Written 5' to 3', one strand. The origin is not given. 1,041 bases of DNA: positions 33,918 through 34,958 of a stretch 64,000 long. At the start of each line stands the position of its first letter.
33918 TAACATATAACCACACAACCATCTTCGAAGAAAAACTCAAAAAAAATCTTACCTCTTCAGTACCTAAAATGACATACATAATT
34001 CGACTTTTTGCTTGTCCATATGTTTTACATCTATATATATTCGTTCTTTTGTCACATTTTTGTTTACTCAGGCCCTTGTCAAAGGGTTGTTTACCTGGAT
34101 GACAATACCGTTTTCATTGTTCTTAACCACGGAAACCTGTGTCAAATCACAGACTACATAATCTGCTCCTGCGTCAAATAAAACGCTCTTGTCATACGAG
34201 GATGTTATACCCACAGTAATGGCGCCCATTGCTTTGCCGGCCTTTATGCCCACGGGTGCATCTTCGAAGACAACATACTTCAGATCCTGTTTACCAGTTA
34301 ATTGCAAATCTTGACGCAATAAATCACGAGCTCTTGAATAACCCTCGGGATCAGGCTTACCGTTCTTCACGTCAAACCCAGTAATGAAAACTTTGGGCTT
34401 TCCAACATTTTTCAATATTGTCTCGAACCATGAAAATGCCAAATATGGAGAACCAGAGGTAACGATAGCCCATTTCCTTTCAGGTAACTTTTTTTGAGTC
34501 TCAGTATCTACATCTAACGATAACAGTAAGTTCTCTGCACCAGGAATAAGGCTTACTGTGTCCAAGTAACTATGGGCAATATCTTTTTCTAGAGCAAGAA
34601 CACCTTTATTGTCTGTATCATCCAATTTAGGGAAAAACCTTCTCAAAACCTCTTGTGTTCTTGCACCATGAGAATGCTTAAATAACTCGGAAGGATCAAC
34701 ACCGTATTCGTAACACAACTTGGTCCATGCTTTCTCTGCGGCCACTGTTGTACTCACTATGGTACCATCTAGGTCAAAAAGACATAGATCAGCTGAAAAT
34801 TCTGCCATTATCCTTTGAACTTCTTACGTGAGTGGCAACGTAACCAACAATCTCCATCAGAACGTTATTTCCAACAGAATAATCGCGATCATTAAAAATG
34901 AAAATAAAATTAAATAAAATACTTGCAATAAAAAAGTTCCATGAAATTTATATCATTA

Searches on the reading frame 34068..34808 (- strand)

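Call 43: search_protein_families(library=pfam, proteins=[window:34068-34808:-], max_evalue=0.01)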
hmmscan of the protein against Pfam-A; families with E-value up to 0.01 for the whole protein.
window:34068-34808:- (246 aa): 2 families
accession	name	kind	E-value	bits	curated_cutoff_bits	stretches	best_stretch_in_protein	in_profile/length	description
PF00702.32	Hydrolase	-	5.3e-18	66.5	26.4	1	7-195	2-191/191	haloacid dehalogenase-like hydrolase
PF13419.12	HAD_2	-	1.9e-14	54.6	23.8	1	9-200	1-177/178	Haloacid dehalogenase-like hydrolase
